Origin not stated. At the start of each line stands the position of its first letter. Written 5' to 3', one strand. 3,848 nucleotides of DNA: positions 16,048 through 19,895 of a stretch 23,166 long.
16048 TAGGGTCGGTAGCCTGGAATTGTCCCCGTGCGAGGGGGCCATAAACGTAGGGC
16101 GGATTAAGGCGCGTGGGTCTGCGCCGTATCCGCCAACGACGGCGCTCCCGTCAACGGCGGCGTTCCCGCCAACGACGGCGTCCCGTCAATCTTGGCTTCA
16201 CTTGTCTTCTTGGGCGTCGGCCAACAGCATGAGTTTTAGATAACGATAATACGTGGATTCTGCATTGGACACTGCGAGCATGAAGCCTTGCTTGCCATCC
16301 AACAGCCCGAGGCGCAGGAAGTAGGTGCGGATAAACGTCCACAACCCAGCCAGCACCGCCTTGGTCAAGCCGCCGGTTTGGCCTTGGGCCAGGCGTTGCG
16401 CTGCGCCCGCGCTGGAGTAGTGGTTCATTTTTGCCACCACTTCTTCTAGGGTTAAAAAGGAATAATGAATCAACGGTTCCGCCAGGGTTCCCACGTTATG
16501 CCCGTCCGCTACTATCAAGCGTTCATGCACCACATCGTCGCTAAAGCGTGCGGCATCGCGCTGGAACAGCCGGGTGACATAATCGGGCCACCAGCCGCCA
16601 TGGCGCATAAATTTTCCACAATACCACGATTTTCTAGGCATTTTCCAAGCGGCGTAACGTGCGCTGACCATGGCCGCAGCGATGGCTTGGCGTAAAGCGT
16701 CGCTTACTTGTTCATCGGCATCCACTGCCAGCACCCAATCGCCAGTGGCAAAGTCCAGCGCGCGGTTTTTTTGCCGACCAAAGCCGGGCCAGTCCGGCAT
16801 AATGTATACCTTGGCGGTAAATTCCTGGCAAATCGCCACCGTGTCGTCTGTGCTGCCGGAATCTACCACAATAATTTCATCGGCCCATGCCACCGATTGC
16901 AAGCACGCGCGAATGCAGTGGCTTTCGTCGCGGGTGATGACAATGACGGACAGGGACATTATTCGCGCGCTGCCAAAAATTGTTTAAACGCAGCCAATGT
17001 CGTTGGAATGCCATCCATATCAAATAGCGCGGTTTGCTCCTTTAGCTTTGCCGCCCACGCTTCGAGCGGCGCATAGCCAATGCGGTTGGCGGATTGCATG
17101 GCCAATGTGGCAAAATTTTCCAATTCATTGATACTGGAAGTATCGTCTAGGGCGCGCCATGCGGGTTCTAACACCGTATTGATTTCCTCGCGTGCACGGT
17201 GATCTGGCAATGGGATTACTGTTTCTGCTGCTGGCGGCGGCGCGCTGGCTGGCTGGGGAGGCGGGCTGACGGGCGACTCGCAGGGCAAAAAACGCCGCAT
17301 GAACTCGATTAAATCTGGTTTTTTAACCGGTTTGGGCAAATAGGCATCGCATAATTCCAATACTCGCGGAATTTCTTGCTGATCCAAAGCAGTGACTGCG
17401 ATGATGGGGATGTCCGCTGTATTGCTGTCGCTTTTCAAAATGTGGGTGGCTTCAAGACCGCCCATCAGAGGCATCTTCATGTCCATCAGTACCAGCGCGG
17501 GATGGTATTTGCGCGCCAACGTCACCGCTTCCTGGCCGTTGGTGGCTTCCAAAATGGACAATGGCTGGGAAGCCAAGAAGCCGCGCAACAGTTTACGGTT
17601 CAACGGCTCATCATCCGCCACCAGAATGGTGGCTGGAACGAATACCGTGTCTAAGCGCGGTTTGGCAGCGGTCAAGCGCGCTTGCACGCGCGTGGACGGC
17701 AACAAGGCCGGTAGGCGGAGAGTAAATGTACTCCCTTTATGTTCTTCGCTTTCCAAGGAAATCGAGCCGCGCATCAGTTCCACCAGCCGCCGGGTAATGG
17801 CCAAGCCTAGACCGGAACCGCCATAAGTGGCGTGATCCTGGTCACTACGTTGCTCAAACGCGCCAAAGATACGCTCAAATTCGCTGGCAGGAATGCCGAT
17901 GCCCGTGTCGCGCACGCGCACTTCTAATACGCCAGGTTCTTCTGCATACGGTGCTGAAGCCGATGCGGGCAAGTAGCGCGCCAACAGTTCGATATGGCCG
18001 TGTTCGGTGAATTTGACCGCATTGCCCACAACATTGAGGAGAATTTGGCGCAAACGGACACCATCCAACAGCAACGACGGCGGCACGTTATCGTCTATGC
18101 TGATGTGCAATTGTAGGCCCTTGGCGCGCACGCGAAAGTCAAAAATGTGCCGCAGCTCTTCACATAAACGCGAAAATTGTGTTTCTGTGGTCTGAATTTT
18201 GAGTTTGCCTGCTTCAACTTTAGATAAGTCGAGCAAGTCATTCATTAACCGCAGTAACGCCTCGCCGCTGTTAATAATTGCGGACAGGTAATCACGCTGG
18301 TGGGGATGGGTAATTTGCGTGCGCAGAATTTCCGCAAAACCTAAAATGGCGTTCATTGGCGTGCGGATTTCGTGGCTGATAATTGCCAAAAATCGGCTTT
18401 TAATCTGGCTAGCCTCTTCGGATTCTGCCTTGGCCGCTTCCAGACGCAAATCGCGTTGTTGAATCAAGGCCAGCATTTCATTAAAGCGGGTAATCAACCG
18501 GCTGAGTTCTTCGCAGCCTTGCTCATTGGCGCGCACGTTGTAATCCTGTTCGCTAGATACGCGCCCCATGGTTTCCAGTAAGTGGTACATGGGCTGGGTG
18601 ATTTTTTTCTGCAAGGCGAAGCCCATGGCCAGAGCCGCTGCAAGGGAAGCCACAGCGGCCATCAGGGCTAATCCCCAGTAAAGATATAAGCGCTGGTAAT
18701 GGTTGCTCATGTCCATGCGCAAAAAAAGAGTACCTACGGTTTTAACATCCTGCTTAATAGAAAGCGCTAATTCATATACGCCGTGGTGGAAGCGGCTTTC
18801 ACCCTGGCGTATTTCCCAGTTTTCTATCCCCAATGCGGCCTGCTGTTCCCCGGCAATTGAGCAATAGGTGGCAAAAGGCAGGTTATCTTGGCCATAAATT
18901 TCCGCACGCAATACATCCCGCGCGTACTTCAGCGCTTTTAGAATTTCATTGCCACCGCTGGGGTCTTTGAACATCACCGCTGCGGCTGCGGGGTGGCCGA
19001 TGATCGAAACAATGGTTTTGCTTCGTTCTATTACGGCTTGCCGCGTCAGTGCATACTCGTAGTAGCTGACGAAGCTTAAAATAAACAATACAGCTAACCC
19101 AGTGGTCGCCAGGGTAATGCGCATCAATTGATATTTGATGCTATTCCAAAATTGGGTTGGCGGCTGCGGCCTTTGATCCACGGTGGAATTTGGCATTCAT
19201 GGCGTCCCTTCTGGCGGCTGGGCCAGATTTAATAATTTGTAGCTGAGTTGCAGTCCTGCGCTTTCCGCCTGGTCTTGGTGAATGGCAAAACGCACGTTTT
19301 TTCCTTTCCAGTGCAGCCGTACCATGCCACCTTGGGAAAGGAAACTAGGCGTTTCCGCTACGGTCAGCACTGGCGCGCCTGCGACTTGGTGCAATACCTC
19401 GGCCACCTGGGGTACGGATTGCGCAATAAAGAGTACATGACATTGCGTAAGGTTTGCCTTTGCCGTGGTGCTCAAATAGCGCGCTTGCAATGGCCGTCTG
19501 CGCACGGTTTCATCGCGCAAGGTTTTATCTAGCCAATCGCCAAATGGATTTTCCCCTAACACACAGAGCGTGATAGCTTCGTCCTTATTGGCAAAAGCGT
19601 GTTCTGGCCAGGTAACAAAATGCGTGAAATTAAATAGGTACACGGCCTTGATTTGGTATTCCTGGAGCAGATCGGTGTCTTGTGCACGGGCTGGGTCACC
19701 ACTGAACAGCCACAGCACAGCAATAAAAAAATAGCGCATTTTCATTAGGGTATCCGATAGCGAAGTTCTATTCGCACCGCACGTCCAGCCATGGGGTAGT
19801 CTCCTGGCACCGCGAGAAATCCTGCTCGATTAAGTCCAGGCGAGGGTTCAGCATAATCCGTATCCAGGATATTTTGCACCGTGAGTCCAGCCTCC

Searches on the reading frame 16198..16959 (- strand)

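Call 64: search_protein_families(library=pfam, proteins=[window:16198-16959:-], max_evalue=0.01)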
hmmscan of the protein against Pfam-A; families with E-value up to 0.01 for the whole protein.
window:16198-16959:- (253 aa): 4 families
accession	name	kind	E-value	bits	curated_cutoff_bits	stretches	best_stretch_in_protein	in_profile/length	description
PF00535.33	Glycos_transf_2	-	1.4e-20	74.4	23.3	1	4-127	1-137/168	Glycosyl transferase family 2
PF13704.12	Glyco_tranf_2_4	-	7.7e-06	26.8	27.5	1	10-83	1-82/98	Glycosyl transferase family 2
PF13641.12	Glyco_tranf_2_3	-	0.00088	19.8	27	1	3-104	3-118/230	Glycosyltransferase like family 2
PF10111.15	Glyco_tranf_2_2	-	0.0019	18.2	27.3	1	27-88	30-98/276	Glycosyltransferase like family 2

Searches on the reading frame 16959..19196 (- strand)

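Call 49: search_protein_families(library=pfam, proteins=[window:16959-19196:-], max_evalue=0.01)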
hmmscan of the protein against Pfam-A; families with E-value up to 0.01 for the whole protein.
window:16959-19196:- (745 aa): 5 families
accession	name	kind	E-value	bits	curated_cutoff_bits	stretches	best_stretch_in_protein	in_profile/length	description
PF02518.31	HATPase_c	-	1.7e-27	96.5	26.4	1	378-497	2-109/111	Histidine kinase-, DNA gyrase B-, and HSP90-like ATPase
PF00512.31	HisKA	-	1.3e-20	73.6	26.9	1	266-330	2-66/66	His Kinase A (phospho-acceptor) domain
PF00072.30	Response_reg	-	2.4e-19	70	30.2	1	524-631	1-108/111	Response regulator receiver domain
PF17152.10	CHASE8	-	2.5e-10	40.9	27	1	57-159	7-101/102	Periplasmic sensor domain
PF00672.30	HAMP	-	0.007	17.1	25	0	198-245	5-51/53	HAMP domain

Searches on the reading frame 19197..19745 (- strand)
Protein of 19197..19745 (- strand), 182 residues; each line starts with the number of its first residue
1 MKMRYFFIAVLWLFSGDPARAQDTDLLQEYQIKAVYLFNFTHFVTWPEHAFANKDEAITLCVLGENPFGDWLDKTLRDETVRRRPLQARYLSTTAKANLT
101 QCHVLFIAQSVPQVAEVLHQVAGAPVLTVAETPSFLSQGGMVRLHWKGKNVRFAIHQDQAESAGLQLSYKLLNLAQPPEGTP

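Call 64: search_protein_families(library=pfam, proteins=[window:19197-19745:-], max_evalue=0.01)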
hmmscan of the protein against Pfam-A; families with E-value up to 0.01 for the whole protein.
window:19197-19745:- (182 aa): 1 family
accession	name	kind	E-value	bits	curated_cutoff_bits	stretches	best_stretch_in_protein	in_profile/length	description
PF13689.11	DUF4154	-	2.3e-44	151.4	24.9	1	30-175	1-142/143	YfiR/HmsC-like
